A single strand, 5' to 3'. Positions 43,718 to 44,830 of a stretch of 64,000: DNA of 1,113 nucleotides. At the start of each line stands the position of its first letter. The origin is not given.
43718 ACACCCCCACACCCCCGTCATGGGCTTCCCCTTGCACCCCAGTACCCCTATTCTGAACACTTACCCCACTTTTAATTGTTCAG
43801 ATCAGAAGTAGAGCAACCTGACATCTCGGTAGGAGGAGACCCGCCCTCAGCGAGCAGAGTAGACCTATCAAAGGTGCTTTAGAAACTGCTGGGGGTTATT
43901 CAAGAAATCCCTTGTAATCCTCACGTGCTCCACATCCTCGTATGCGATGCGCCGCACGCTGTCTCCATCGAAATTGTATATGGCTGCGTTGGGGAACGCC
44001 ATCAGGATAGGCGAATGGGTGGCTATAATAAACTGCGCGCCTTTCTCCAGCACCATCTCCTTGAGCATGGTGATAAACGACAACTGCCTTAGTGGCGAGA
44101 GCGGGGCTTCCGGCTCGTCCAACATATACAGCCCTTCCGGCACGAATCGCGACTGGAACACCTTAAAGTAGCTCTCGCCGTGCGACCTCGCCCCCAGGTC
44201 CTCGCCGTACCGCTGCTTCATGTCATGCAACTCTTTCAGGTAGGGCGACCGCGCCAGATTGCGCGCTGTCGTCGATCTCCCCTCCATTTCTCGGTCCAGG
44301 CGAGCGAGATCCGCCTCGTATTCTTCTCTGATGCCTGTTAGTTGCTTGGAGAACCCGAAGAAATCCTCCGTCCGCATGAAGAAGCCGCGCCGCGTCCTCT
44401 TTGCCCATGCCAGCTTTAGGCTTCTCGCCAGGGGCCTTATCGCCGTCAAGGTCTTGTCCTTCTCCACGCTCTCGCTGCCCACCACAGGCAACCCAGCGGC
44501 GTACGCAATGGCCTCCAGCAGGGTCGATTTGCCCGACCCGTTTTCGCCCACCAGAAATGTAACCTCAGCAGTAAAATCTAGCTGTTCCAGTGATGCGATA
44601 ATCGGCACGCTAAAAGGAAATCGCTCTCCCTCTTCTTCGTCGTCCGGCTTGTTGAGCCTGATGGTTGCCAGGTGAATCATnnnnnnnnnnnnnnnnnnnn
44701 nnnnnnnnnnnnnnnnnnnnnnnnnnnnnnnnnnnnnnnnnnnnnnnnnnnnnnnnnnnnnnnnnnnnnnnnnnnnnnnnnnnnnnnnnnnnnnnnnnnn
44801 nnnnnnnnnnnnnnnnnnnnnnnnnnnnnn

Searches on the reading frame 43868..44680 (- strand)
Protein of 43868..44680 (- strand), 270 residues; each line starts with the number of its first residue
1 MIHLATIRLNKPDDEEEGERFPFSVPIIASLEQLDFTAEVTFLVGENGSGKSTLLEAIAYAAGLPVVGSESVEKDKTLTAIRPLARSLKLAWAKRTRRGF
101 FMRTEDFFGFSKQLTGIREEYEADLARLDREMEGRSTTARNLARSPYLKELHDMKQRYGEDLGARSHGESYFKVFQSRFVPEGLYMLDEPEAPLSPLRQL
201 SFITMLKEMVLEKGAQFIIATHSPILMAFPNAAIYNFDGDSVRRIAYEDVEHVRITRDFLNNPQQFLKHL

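Call 3: search_protein_families(library=pfam, proteins=[window:43868-44680:-], max_evalue=0.01)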
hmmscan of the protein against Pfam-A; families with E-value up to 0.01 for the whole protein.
window:43868-44680:- (270 aa): 9 families
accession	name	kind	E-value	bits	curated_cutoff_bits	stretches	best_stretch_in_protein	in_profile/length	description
PF13304.12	AAA_21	-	2.1e-19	71.2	27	2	40-148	1-100/304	AAA domain, putative AbiEii toxin, Type IV TA system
PF13175.12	AAA_15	-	1e-14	55.4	32.1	2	181-226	328-373/374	AAA ATPase domain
PF02463.25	SMC_N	-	4.3e-11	43.1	40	1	33-63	19-49/220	RecF/RecN/SMC N terminal domain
PF13476.12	AAA_23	-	5e-09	37.5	27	1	32-62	13-43/201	AAA domain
PF00005.33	ABC_tran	-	4e-06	27.9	25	1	38-131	11-80/137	ABC transporter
PF13555.12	AAA_29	-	6.2e-06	26.3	27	1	33-59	16-43/61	P-loop containing region of AAA domain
PF13401.12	AAA_22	-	0.0021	18.8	27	1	36-67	3-37/130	AAA domain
PF05729.18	NACHT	-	0.0031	17.8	26.7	1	40-62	2-24/167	NACHT domain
PF13191.12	AAA_16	-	0.007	17.3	32.6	0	39-65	25-51/167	AAA ATPase domain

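Call 4: search_protein_families(library=ncbifam, proteins=[window:43868-44680:-], max_evalue=0.01)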
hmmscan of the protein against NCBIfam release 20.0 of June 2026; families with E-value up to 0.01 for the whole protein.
window:43868-44680:- (270 aa): 57 families (the best 25 are shown)
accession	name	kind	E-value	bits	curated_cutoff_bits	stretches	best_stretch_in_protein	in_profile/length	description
NF041760.1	PtuA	equivalog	3.3e-09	36.2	500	1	33-59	67-93/524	retron Ec78 anti-phage system effector ATPase PtuA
TIGR04435.1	restrict_AAA_1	hypoth_equivalog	5.4e-08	32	300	1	182-227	419-470/568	restriction system-associated AAA family ATPase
NF010068.0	PRK13548.1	equivalog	7e-08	31.9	261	1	38-59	31-52/261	heme ABC transporter ATP-binding protein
TIGR02168.1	SMC_prok_B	equivalog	7.5e-08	30.6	567.35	1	184-228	1116-1158/1181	chromosome segregation protein SMC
NF041774.1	tung_ATPbind_TupC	equivalog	1.6e-07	30.6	400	1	37-60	25-48/319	tungstate ABC transporter ATP-binding protein TupC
NF040873.1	AztA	equivalog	2.6e-07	30.4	220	1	37-73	17-52/191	zinc ABC transporter ATP-binding protein AztA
TIGR00611.2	recf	equivalog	2.9e-07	30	172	1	33-62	16-45/339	DNA replication/repair protein RecF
NF047739.1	antiphage_MADS3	equivalog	6.9e-07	28.8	420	0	39-60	22-43/427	methylation-associated defense system AAA family ATPase MAD3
TIGR01166.1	cbiO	subfamily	8.9e-07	28.6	211.8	0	37-59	17-39/190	cobalt ABC transporter, ATP-binding protein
NF002981.0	PRK03695.1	equivalog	1.2e-06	28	281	1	37-82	25-67/253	vitamin B12 ABC transporter ATP-binding protein BtuD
NF000355.4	ribo_prot_ABC_F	equivalog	2.6e-06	26.6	380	1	43-192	33-146/499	ribosomal protection-like ABC-F family protein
TIGR00618.1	sbcc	subfamily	3.4e-06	25.3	478.5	1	33-61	19-50/1043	exonuclease subunit SbcC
TIGR04521.1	ECF_ATPase_2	equivalog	1e-05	24.8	330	0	38-58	31-51/279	energy-coupling factor transporter ATPase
TIGR02857.1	CydD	equivalog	1.2e-05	24.5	435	1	38-94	348-402/529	thiol reductant ABC exporter subunit CydD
TIGR03608.1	L_ocin_972_ABC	subfamily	1.9e-05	24.2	254.85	0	39-60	25-46/206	putative bacteriocin export ABC transporter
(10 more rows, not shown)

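Call 5: search_protein_families(library=padloc, proteins=[window:43868-44680:-], max_evalue=0.1)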
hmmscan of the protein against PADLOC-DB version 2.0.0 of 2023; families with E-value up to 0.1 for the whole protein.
window:43868-44680:- (270 aa): 173 families (the best 25 are shown)
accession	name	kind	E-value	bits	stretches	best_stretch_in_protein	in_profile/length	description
PDLC02980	AriA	-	2.6e-19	68.3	2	40-147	1-99/304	-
PDLC04135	mad3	-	3.3e-18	64.4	2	33-64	17-48/374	mads_3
PDLC02979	AriA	-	8.1e-16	56.8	2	181-225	327-371/373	-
PDLC00273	PtuA1|PtuA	-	3.3e-14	50.7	2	183-248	225-294/375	AAA ATPase domain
PDLC00283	PtuA1|PtuA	-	1.7e-13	48.5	2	184-228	300-345/448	AAA ATPase domain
PDLC00091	GajA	-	1.7e-12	45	2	185-228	300-343/627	AAA ATPase domain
PDLC00099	GajA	-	1.9e-12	45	2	184-227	301-344/626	AAA ATPase domain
PDLC00303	PtuA1|PtuA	-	3.2e-12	44.3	2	183-227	238-282/386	AAA ATPase domain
PDLC00080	GajA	-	5.8e-12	43.2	2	184-228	294-338/622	AAA ATPase domain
PDLC00278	PtuA1|PtuA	-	7.5e-12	43.2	2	33-77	18-62/436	AAA ATPase domain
PDLC00298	PtuA1|PtuA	-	1e-11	42.6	2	33-71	18-56/423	AAA ATPase domain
PDLC00266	PtuA1|PtuA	-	2.4e-11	41.6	2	184-238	336-394/483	AAA ATPase domain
PDLC00293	PtuA1|PtuA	-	2.4e-11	41.3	2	182-228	337-387/527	AAA ATPase domain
PDLC00290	PtuA1|PtuA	-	4.1e-11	40.9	2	185-251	273-338/414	AAA ATPase domain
PDLC00285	PtuA1|PtuA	-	4.4e-11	40.7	2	184-228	286-331/432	AAA ATPase domain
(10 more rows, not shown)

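Call 6: find_homologous_proteins(query=window:43868-44680:-, max_evalue=0.00001)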
Query window:43868-44680:- (270 aa): 8000 proteins with E <= 0.00001 among 8000 candidates; the best 120 are listed.
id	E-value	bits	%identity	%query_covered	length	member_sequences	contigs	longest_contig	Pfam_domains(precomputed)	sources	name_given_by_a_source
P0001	3.3e-174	595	100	100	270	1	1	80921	PF00005.34,PF13175.13,PF13476.13,PF13555.13,PF02463.26,PF13304.13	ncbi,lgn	ncbi:MAG: AAA family ATPase [Chloroflexota bacterium]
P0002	3.3e-136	471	80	100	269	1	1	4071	PF00005.34,PF13175.13,PF13476.13,PF13555.13,PF02463.26,PF13304.13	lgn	-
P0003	3.2e-134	464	79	100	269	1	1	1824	PF00005.34,PF13175.13,PF13476.13,PF13555.13,PF02463.26,PF13304.13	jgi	jgi:predicted ATPase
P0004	2.6e-133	461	77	100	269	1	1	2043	PF00005.34,PF13175.13,PF13476.13,PF02463.26,PF13304.13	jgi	-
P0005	4.1e-132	458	76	100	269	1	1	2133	PF00005.34,PF13175.13,PF13476.13,PF13555.13,PF02463.26,PF13304.13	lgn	-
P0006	1.7e-131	456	77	100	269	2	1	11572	PF00005.34,PF13175.13,PF13476.13,PF13555.13,PF02463.26,PF13304.13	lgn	-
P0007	2.0e-131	455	76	100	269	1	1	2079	PF00005.34,PF13175.13,PF13476.13,PF13555.13,PF02463.26,PF13304.13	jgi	jgi:predicted ATPase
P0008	1.6e-130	452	76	100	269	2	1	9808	PF00005.34,PF13175.13,PF13476.13,PF13555.13,PF02463.26,PF13304.13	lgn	-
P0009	5.2e-130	451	76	100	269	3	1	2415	PF00005.34,PF13175.13,PF13476.13,PF13555.13,PF02463.26,PF13304.13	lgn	-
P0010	1.7e-127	442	74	100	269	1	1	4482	PF00005.34,PF13175.13,PF13476.13,PF13555.13,PF02463.26,PF13304.13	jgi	jgi:predicted ATPase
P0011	7.4e-127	440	74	100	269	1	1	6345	PF00005.34,PF13175.13,PF13476.13,PF13555.13,PF02463.26,PF13304.13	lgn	-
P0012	2.6e-126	439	75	99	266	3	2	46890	PF00005.34,PF13175.13,PF13476.13,PF13555.13,PF02463.26,PF13304.13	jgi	jgi:predicted ATPase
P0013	9.2e-126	437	73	100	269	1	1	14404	PF00005.34,PF13175.13,PF13476.13,PF02463.26,PF13304.13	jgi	jgi:predicted ATPase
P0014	3.1e-125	435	73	100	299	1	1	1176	PF00005.34,PF13175.13,PF13476.13,PF13555.13,PF02463.26,PF13304.13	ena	-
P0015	1.9e-124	432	71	100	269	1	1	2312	PF00005.34,PF13175.13,PF13476.13,PF13555.13,PF02463.26,PF13304.13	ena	-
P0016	2.3e-124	432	73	100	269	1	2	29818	PF00005.34,PF13175.13,PF13476.13,PF13555.13,PF02463.26,PF13304.13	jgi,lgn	jgi:predicted ATPase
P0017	2.4e-124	432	71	100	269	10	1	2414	PF00005.34,PF13175.13,PF13476.13,PF13555.13,PF02463.26,PF13304.13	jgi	jgi:predicted ATPase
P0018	2.4e-124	432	73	100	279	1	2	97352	PF00005.34,PF13175.13,PF13476.13,PF13555.13,PF02463.26,PF13304.13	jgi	jgi:predicted ATPase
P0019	2.4e-123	429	71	100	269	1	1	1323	PF00005.34,PF13175.13,PF13476.13,PF13555.13,PF02463.26,PF13304.13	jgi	jgi:predicted ATPase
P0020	3.1e-123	428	71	100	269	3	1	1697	PF00005.34,PF13175.13,PF13476.13,PF13555.13,PF02463.26,PF13304.13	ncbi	-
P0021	3.6e-123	428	71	100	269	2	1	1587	PF00005.34,PF13175.13,PF13476.13,PF13555.13,PF02463.26,PF13304.13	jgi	jgi:predicted ATPase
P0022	4.9e-123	428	72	100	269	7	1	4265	PF00005.34,PF13175.13,PF13476.13,PF13555.13,PF02463.26,PF13304.13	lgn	-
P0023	4.6e-122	425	70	100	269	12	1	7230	PF00005.34,PF13175.13,PF13476.13,PF13555.13,PF02463.26,PF13304.13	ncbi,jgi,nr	ncbi:MAG: hypothetical protein QOH93_3594 [Chloroflexia bacterium]|jgi:predicted ATPase|nr:hypotheti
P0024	9.9e-121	420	69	100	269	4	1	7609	PF00005.34,PF13175.13,PF13476.13,PF13555.13,PF02463.26,PF13304.13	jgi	jgi:predicted ATPase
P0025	7.3e-120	417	70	100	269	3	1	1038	PF00005.34,PF13175.13,PF13476.13,PF13555.13,PF02463.26,PF13304.13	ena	-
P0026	8.1e-120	417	70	100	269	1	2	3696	PF00005.34,PF13175.13,PF13476.13,PF13555.13,PF02463.26,PF13304.13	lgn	-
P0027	1.3e-119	417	70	100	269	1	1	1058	PF00005.34,PF13175.13,PF13476.13,PF13555.13,PF02463.26,PF13304.13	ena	-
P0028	2.9e-119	415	69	100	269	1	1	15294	PF00005.34,PF13175.13,PF13476.13,PF13555.13,PF02463.26,PF13304.13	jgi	jgi:predicted ATPase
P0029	5.4e-119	415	69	100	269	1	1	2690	PF00005.34,PF13175.13,PF13476.13,PF13555.13,PF02463.26,PF13304.13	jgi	jgi:predicted ATPase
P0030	1.9e-118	413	69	100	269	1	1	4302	PF00005.34,PF13175.13,PF13476.13,PF13555.13,PF02463.26,PF13304.13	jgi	jgi:predicted ATPase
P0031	3.7e-117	409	67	100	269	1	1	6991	PF00005.34,PF13175.13,PF13476.13,PF13555.13,PF02463.26,PF13304.13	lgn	-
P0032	2.3e-116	406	67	100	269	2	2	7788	PF00005.34,PF13175.13,PF13476.13,PF13555.13,PF02463.26,PF13304.13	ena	-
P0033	7.4e-115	401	69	100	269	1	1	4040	PF00005.34,PF13175.13,PF13476.13,PF13555.13,PF02463.26,PF13304.13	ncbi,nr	ncbi:MAG TPA: AAA family ATPase [Chloroflexia bacterium]|nr:AAA family ATPase [Chloroflexia bacteriu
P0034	1.1e-111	391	65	100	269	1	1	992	PF00005.34,PF13175.13,PF13476.13,PF02463.26,PF13304.13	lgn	-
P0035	4.0e-111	389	64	100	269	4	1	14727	PF00005.34,PF13175.13,PF13476.13,PF02463.26,PF13304.13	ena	-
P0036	1.6e-108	380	63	100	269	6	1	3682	PF00005.34,PF13175.13,PF13476.13,PF13555.13,PF02463.26,PF13304.13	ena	-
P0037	9.9e-108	378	64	100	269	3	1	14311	PF00005.34,PF13175.13,PF13476.13,PF02463.26,PF13304.13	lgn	-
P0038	2.3e-106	373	65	100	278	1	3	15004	PF00005.34,PF13175.13,PF13476.13,PF13555.13,PF02463.26,PF13304.13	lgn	-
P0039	4.2e-106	372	64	100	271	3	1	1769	PF00005.34,PF13175.13,PF13476.13,PF13555.13,PF02463.26,PF13304.13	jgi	jgi:predicted ATPase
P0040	1.8e-105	370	63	100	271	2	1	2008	PF00005.34,PF13175.13,PF13476.13,PF02463.26,PF13304.13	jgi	jgi:predicted ATPase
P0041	6.6e-105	368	63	100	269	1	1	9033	PF00005.34,PF13175.13,PF13476.13,PF13555.13,PF02463.26,PF13304.13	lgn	-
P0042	1.8e-104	367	62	100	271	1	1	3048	PF00005.34,PF13175.13,PF13476.13,PF02463.26,PF13304.13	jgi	jgi:predicted ATPase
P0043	1.9e-104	367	62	100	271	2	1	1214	PF00005.34,PF13175.13,PF13476.13,PF02463.26,PF13304.13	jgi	jgi:predicted ATPase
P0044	2.4e-104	367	63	100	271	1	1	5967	PF00005.34,PF13175.13,PF13476.13,PF13555.13,PF02463.26,PF13304.13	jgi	jgi:predicted ATPase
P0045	3.1e-104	366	61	100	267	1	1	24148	PF00005.34,PF13175.13,PF13476.13,PF13555.13,PF02463.26,PF13304.13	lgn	-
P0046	5.5e-104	365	64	100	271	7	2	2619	PF00005.34,PF13175.13,PF13476.13,PF13555.13,PF02463.26,PF13304.13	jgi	-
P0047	6.1e-104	365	63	100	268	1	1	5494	PF00005.34,PF13175.13,PF13476.13,PF13555.13,PF02463.26,PF13304.13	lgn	-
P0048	6.7e-104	365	63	100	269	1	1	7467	PF13175.13,PF13476.13,PF02463.26,PF13304.13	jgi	-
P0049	6.8e-104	365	62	100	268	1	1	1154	PF00005.34,PF13175.13,PF13476.13,PF02463.26,PF13304.13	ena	-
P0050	7.6e-104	365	62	100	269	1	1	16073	PF00005.34,PF13175.13,PF13476.13,PF13555.13,PF02463.26,PF13304.13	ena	-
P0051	1.1e-103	364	63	100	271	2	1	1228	PF00005.34,PF13175.13,PF13476.13,PF02463.26,PF13304.13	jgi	jgi:predicted ATPase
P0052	1.5e-103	364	62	100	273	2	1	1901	PF00005.34,PF13175.13,PF13476.13,PF02463.26,PF13304.13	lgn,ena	-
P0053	2.1e-103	363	63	100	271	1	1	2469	PF00005.34,PF13175.13,PF13476.13,PF13555.13,PF02463.26,PF13304.13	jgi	jgi:predicted ATPase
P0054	2.3e-103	363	60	100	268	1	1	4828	PF00005.34,PF13175.13,PF13476.13,PF13555.13,PF02463.26,PF13304.13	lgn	-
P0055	2.4e-103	363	61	100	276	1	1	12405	PF13175.13,PF13476.13,PF02463.26,PF13304.13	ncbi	-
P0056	2.6e-103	363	62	100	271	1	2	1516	PF00005.34,PF13175.13,PF13476.13,PF13555.13,PF02463.26,PF13304.13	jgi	jgi:predicted ATPase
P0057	2.9e-103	363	61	100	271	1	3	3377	PF00005.34,PF13175.13,PF13476.13,PF13555.13,PF02463.26,PF13304.13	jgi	jgi:predicted ATPase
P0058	3.0e-103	363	62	100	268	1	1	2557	PF00005.34,PF13175.13,PF13476.13,PF13555.13,PF02463.26,PF13304.13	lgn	-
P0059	4.7e-103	362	61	100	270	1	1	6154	PF00005.34,PF13175.13,PF13476.13,PF13555.13,PF02463.26,PF13304.13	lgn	-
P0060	4.9e-103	362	62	100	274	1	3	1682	PF00005.34,PF13175.13,PF13476.13,PF02463.26,PF13304.13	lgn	-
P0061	5.4e-103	362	60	100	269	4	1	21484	PF00005.34,PF13175.13,PF13476.13,PF13555.13,PF02463.26,PF13304.13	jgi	jgi:predicted ATPase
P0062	9.1e-103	361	60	100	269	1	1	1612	PF00005.34,PF13175.13,PF13476.13,PF02463.26,PF13304.13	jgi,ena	jgi:predicted ATPase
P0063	9.5e-103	361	61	100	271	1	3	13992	PF00005.34,PF13175.13,PF13476.13,PF13555.13,PF02463.26,PF13304.13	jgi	jgi:predicted ATPase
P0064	1.1e-102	361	61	100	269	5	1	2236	PF00005.34,PF13175.13,PF13476.13,PF02463.26,PF13304.13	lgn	-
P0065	1.6e-102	361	61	100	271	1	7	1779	PF00005.34,PF13175.13,PF13476.13,PF02463.26,PF13304.13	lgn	-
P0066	1.6e-102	361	61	100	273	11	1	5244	PF00005.34,PF13175.13,PF13476.13,PF02463.26,PF13304.13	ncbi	-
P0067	1.9e-102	360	63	100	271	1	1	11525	PF00005.34,PF13175.13,PF13476.13,PF13555.13,PF02463.26,PF13304.13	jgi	jgi:predicted ATPase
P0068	2.1e-102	360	62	100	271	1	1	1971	PF00005.34,PF13175.13,PF13476.13,PF13555.13,PF02463.26,PF13304.13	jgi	jgi:predicted ATPase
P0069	2.3e-102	360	61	100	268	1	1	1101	PF13175.13,PF13476.13,PF02463.26,PF13304.13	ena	-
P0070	2.3e-102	360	62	100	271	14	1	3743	PF00005.34,PF13175.13,PF13476.13,PF13555.13,PF02463.26,PF13304.13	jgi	-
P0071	2.4e-102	360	61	100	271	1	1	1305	PF00005.34,PF13175.13,PF13476.13,PF02463.26,PF13304.13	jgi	-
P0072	2.9e-102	360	60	100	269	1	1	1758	PF00005.34,PF13175.13,PF13476.13,PF13555.13,PF02463.26,PF13304.13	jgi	jgi:predicted ATPase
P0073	3.1e-102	360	62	100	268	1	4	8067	PF00005.34,PF13175.13,PF13476.13,PF02463.26,PF13304.13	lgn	-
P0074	3.6e-102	359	60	100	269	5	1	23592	PF00005.34,PF13175.13,PF13476.13,PF13555.13,PF02463.26,PF13304.13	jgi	jgi:predicted ATPase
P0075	4.6e-102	359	61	100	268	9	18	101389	PF00005.34,PF13175.13,PF13476.13,PF02463.26,PF13304.13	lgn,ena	-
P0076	4.7e-102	359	61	100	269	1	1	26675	PF00005.34,PF13175.13,PF13476.13,PF13555.13,PF02463.26,PF13304.13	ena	-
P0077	5.1e-102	359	60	100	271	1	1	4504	PF00005.34,PF13175.13,PF13476.13,PF13555.13,PF02463.26,PF13304.13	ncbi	-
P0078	6.4e-102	359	61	100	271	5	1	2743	PF13175.13,PF13476.13,PF02463.26,PF13304.13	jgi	jgi:predicted ATPase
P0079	6.5e-102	359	62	100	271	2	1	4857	PF00005.34,PF13175.13,PF13476.13,PF02463.26,PF13304.13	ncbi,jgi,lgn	jgi:predicted ATPase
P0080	6.5e-102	359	61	100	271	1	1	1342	PF00005.34,PF13175.13,PF13476.13,PF02463.26,PF13304.13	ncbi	-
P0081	6.6e-102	359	60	100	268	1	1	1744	PF00005.34,PF13175.13,PF13476.13,PF13555.13,PF02463.26,PF13304.13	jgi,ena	-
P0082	6.7e-102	359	60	100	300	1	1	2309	PF13175.13,PF13476.13,PF02463.26,PF13304.13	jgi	jgi:predicted ATPase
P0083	6.9e-102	359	61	100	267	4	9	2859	PF00005.34,PF13175.13,PF13476.13,PF02463.26,PF13304.13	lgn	-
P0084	1.2e-101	358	61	100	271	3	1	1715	PF00005.34,PF13175.13,PF13476.13,PF13555.13,PF02463.26,PF13304.13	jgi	jgi:predicted ATPase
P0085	1.7e-101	357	61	100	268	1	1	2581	PF00005.34,PF13175.13,PF13476.13,PF02463.26,PF13304.13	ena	-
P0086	2.5e-101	357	62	93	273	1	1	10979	PF00005.34,PF13175.13,PF13476.13,PF02463.26,PF13304.13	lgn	-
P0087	2.8e-101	357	60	100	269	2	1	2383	PF13175.13,PF13476.13,PF02463.26,PF13304.13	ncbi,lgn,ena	-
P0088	3.5e-101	356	60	100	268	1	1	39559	PF00005.34,PF13175.13,PF13476.13,PF13555.13,PF02463.26,PF13304.13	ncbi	-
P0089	4.1e-101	356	60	100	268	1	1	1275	PF00005.34,PF13175.13,PF13476.13,PF13555.13,PF02463.26,PF13304.13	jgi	jgi:predicted ATPase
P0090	5.9e-101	355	61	100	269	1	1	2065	PF13175.13,PF13476.13,PF02463.26,PF13304.13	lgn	-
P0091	6.0e-101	355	61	100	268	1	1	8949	PF00005.34,PF13175.13,PF13476.13,PF02463.26,PF13304.13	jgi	jgi:predicted ATPase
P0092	6.1e-101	355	61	100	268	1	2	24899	PF00005.34,PF13175.13,PF13476.13,PF02463.26,PF13304.13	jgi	jgi:predicted ATPase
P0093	8.1e-101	355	59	100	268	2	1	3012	PF00005.34,PF13175.13,PF13476.13,PF02463.26,PF13304.13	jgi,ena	-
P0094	9.4e-101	355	60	100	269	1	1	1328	PF00005.34,PF13175.13,PF13476.13,PF13555.13,PF02463.26,PF13304.13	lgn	-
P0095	1.0e-100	355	61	100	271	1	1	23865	PF00005.34,PF13175.13,PF13476.13,PF02463.26,PF13304.13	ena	-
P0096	1.1e-100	355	61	100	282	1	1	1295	PF00005.34,PF13175.13,PF13476.13,PF02463.26,PF13304.13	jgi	jgi:predicted ATPase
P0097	1.3e-100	354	61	100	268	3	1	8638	PF00005.34,PF13175.13,PF13476.13,PF02463.26,PF13304.13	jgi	jgi:predicted ATPase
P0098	1.5e-100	354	62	100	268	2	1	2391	PF00005.34,PF13175.13,PF13476.13,PF02463.26,PF13304.13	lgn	-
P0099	1.7e-100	354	59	100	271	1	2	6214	PF00005.34,PF13175.13,PF13476.13,PF02463.26,PF13304.13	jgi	jgi:predicted ATPase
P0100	2.5e-100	353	60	100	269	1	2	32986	PF00005.34,PF13175.13,PF13476.13,PF13555.13,PF02463.26,PF13304.13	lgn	-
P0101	2.9e-100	353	61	100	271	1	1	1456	PF00005.34,PF13175.13,PF13476.13,PF13555.13,PF02463.26,PF13304.13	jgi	jgi:predicted ATPase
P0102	3.1e-100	353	60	100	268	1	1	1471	PF00005.34,PF13175.13,PF13476.13,PF02463.26,PF13304.13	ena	-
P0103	3.1e-100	353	60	100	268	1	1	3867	PF13175.13,PF13476.13,PF02463.26,PF13304.13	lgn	-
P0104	3.1e-100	353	61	100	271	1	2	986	PF00005.34,PF13175.13,PF13476.13,PF02463.26,PF13304.13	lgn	-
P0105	3.2e-100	353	63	93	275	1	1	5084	PF00005.34,PF13175.13,PF13476.13,PF13555.13,PF02463.26,PF13304.13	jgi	jgi:predicted ATPase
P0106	3.2e-100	353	62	100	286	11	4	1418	PF00005.34,PF13175.13,PF13476.13,PF02463.26,PF13304.13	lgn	-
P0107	3.2e-100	353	61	100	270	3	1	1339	PF00005.34,PF13175.13,PF13476.13,PF02463.26,PF13304.13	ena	-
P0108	3.3e-100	353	60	100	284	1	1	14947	PF13175.13,PF13476.13,PF02463.26,PF13304.13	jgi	jgi:predicted ATPase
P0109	3.4e-100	353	59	100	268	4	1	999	PF00005.34,PF13175.13,PF13476.13,PF13555.13,PF02463.26,PF13304.13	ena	-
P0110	3.6e-100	353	62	93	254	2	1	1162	PF00005.34,PF13175.13,PF13476.13,PF13555.13,PF02463.26,PF13304.13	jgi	jgi:predicted ATPase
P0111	3.8e-100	353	62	100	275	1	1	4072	PF00005.34,PF13175.13,PF13476.13,PF13555.13,PF02463.26,PF13304.13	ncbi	-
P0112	4.0e-100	353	63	94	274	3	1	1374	PF00005.34,PF13175.13,PF13476.13,PF02463.26,PF13304.13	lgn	-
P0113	4.4e-100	353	61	100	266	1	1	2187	PF00005.34,PF13175.13,PF13476.13,PF02463.26,PF13304.13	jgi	jgi:predicted ATPase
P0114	4.5e-100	353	61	100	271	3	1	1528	PF00005.34,PF13175.13,PF13476.13,PF13555.13,PF02463.26,PF13304.13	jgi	jgi:predicted ATPase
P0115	4.6e-100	353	61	100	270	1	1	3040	PF13175.13,PF13476.13,PF13555.13,PF02463.26,PF13304.13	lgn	-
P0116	5.2e-100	352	60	100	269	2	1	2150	PF00005.34,PF13175.13,PF13476.13,PF02463.26,PF13304.13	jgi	-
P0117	5.4e-100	352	62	100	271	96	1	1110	PF00005.34,PF13175.13,PF13476.13,PF02463.26,PF13304.13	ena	-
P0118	5.6e-100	352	62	100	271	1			PF00005.34,PF13175.13,PF13476.13,PF13555.13,PF02463.26,PF13304.13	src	-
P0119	6.9e-100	352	60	100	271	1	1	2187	PF00005.34,PF13175.13,PF13476.13,PF02463.26,PF13304.13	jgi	jgi:predicted ATPase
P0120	7.5e-100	352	61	100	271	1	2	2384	PF00005.34,PF13175.13,PF13476.13,PF13555.13,PF02463.26,PF13304.13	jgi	jgi:predicted ATPase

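Call 52: find_encoding_contigs(protein=P0008, flank=6000, max_places=2)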
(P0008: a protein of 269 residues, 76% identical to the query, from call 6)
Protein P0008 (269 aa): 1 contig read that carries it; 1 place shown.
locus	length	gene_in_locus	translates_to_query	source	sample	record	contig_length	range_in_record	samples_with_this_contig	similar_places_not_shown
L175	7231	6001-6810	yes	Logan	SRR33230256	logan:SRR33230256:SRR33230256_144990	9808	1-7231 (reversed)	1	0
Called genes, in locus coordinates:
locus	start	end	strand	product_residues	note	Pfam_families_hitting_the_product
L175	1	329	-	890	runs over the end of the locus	PF00082:Peptidase_S8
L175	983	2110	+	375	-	PF02540:NAD_synthase (weak), PF03054:tRNA_Me_trans, PF20259:tRNA_Me_trans_M, PF20258:tRNA_Me_trans_C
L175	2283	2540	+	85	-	-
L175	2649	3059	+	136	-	-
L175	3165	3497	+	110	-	-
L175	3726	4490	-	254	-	-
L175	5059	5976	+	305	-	PF00106:adh_short (faint), PF13561:adh_short_C2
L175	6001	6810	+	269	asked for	PF13476:AAA_23, PF13555:AAA_29 (weak), PF00005:ABC_tran (weak), PF02463:SMC_N (weak), PF13304:AAA_21, PF13175:AAA_15 (weak)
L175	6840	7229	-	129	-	?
